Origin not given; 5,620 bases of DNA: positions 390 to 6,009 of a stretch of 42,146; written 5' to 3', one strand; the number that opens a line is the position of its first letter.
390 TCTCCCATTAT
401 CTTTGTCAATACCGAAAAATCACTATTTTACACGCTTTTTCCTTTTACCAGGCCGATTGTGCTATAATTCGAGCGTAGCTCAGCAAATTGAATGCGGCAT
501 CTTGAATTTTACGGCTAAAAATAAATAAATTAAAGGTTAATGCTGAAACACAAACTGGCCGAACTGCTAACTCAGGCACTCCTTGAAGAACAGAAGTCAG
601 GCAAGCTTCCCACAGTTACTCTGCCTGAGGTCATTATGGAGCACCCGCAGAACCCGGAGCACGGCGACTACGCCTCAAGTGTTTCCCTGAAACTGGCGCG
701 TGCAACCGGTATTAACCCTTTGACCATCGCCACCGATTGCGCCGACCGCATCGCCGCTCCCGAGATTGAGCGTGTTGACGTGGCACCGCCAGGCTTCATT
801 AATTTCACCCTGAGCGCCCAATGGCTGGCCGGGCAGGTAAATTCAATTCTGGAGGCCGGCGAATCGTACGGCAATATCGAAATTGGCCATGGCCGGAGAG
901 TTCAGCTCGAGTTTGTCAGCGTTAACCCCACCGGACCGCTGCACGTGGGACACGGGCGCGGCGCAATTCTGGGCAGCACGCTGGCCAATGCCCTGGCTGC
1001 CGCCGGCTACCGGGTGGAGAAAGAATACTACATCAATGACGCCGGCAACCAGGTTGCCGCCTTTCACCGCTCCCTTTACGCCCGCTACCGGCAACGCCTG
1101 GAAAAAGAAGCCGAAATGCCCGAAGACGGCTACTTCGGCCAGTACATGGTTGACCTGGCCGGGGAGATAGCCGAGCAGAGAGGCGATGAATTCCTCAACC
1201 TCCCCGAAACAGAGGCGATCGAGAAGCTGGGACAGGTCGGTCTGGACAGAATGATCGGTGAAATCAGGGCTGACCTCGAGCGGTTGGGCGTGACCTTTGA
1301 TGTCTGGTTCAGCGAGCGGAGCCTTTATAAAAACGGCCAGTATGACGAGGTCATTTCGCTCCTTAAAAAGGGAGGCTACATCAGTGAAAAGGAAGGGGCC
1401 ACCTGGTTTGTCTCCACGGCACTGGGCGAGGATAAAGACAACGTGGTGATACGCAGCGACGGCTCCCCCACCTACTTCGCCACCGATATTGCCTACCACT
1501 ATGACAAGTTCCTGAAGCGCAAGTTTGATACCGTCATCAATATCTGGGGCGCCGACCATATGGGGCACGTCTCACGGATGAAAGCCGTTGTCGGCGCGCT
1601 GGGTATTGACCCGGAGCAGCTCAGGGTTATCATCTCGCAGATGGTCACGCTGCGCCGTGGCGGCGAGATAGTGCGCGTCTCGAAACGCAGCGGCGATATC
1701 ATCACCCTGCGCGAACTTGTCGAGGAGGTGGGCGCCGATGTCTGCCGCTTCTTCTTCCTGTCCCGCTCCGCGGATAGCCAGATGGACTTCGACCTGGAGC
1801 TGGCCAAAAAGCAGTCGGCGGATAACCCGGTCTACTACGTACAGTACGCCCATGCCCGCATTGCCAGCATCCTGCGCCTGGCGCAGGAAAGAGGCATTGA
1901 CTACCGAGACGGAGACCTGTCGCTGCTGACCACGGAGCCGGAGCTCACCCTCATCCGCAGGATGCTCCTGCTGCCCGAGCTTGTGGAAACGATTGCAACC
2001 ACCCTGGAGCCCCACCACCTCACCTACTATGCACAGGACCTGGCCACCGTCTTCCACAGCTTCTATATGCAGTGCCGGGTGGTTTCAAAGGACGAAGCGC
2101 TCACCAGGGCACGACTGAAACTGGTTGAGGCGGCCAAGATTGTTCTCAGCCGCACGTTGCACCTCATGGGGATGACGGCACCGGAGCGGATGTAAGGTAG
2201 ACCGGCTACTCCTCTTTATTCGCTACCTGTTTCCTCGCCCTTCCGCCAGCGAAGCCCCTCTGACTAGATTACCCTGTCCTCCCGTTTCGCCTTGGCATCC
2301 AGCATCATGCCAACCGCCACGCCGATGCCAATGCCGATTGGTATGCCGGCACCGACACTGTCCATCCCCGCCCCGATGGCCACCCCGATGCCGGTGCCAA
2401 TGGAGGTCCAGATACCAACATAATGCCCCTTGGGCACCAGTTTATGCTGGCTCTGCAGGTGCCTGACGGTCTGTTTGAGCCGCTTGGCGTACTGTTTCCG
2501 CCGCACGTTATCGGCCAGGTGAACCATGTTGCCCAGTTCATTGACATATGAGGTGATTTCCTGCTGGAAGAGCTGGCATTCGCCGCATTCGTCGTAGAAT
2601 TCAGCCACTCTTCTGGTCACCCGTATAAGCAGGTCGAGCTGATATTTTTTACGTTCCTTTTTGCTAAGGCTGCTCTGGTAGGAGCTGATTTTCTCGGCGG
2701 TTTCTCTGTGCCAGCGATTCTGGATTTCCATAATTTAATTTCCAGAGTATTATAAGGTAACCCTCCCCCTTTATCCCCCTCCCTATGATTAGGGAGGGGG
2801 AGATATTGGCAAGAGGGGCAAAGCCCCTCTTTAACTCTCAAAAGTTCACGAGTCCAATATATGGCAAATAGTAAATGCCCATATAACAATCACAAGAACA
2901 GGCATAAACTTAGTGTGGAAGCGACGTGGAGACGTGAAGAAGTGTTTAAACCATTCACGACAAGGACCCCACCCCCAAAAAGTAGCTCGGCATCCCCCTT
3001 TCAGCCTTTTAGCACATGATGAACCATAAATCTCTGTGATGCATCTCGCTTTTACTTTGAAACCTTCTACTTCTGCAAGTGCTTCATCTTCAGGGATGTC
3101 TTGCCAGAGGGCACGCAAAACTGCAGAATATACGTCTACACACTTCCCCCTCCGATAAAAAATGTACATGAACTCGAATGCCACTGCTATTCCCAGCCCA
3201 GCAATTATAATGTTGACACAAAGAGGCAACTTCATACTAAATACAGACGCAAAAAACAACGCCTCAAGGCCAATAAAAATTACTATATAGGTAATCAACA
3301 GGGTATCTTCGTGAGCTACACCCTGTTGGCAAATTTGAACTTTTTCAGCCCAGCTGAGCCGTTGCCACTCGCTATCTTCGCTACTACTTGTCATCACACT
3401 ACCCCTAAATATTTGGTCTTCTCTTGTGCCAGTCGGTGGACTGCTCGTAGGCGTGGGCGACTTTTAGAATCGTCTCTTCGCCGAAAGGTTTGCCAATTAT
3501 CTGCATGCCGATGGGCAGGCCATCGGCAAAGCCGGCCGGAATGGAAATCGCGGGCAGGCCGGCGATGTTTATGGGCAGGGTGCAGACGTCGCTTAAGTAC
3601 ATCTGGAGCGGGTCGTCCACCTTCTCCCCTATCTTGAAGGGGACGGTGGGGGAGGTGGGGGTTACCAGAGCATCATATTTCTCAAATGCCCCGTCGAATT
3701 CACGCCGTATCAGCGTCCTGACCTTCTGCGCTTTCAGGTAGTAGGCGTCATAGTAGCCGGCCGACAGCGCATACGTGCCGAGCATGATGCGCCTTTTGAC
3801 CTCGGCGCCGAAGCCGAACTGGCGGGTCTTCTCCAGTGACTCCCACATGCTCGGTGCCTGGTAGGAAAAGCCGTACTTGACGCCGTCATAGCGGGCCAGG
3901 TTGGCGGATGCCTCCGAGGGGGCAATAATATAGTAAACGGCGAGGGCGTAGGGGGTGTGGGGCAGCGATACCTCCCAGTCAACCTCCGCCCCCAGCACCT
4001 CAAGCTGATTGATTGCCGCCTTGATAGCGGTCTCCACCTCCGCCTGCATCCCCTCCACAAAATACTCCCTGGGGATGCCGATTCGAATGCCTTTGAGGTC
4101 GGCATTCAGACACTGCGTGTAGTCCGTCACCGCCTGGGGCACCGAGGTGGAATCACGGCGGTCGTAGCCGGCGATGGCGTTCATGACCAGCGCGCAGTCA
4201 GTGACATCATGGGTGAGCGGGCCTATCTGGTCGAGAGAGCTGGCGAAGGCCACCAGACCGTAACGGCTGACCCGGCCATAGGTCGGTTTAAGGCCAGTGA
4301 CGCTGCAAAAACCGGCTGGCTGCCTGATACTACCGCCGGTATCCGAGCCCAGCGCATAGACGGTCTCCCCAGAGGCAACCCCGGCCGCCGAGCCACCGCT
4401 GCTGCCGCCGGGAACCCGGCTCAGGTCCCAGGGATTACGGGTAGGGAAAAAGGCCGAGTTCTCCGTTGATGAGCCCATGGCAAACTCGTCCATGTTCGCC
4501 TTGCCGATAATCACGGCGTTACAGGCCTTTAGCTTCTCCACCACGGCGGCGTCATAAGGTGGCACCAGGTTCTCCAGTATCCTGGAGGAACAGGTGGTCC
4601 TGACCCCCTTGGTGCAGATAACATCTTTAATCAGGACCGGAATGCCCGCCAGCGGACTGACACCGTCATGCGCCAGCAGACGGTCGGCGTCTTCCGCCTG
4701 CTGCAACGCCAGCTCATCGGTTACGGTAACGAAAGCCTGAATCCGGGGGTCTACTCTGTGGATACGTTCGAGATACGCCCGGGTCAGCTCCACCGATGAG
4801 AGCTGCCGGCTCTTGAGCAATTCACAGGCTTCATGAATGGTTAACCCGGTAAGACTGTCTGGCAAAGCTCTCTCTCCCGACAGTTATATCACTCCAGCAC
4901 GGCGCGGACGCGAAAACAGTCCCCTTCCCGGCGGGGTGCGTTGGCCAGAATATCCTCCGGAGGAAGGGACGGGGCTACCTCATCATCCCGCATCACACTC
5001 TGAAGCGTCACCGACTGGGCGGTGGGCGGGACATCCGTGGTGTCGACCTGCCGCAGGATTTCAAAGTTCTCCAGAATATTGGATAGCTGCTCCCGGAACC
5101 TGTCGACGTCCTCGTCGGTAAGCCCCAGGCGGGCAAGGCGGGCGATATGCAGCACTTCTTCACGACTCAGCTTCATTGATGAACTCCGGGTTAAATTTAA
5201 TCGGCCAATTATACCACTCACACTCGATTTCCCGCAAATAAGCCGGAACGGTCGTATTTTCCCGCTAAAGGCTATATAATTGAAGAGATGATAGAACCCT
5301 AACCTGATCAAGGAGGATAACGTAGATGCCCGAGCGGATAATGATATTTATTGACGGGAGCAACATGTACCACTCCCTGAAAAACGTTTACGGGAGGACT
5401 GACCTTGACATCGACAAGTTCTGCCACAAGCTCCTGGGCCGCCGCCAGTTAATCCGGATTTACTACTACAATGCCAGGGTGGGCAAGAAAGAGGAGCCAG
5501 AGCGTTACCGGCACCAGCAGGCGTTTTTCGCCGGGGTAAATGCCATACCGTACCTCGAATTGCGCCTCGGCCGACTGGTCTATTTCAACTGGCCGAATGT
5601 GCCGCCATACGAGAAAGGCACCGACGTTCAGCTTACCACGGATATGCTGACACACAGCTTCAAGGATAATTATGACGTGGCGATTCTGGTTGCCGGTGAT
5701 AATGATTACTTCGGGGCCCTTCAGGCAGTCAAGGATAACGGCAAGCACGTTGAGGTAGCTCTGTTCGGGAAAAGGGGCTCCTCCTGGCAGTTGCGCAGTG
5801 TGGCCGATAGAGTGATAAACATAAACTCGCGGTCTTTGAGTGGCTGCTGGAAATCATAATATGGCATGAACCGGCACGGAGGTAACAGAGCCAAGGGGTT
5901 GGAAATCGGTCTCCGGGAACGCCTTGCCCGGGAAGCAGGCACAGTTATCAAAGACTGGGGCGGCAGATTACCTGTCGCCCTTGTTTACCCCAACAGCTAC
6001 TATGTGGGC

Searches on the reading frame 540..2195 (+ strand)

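Call 70: search_protein_families(library=pfam, proteins=[window:540-2195:+], max_evalue=0.001)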
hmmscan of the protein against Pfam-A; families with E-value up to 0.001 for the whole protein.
window:540-2195:+ (551 aa): 5 families
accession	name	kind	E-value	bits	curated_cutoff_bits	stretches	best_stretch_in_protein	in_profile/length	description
PF05746.21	DALR_1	-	3.4e-33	114.6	22.3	1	434-551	1-117/117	DALR anticodon binding domain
PF00750.26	tRNA-synt_1d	-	4.6e-24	85.5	23.3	1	99-396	1-297/349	tRNA synthetases class I (R), catalytic domain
PF03485.21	Arg_tRNA_synt_N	-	1.8e-17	64.1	21.5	1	6-91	3-85/85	Arginyl tRNA synthetase N terminal domain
PF01921.24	tRNA-synt_1f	-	0.00021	20.8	27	0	365-420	271-323/360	tRNA synthetases class I (K)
PF09334.17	tRNA-synt_1g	-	0.00099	18.4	20.1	0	380-425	328-372/391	tRNA synthetases class I (M)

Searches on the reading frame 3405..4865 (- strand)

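Call 70: search_protein_families(library=pfam, proteins=[window:3405-4865:-], max_evalue=0.001)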
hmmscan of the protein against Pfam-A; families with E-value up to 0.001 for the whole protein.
window:3405-4865:- (486 aa): 1 family
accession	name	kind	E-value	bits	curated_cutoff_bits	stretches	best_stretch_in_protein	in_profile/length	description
PF01425.27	Amidase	-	4.9e-165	550.3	27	1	26-467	1-445/445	Amidase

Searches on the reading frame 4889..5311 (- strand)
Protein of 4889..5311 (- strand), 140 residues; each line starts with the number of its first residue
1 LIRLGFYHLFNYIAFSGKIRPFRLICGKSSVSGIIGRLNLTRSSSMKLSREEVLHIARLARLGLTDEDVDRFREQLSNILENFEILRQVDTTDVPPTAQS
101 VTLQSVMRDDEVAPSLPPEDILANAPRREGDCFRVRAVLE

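Call 70: search_protein_families(library=pfam, proteins=[window:4889-5311:-], max_evalue=0.001)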
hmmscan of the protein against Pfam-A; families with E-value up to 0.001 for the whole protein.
window:4889-5311:- (140 aa): 1 family
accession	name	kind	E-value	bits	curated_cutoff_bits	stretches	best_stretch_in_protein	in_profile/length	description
PF02686.20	GatC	-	1.5e-22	80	23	1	64-135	1-66/66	Glu-tRNAGln amidotransferase C subunit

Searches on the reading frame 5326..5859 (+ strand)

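Call 70: search_protein_families(library=pfam, proteins=[window:5326-5859:+], max_evalue=0.001)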
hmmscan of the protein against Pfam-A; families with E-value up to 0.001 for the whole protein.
window:5326-5859:+ (177 aa): 1 family
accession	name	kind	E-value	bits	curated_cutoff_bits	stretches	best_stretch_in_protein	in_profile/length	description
PF01936.24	NYN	-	5.8e-25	88.9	24.2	1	4-166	1-144/145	NYN domain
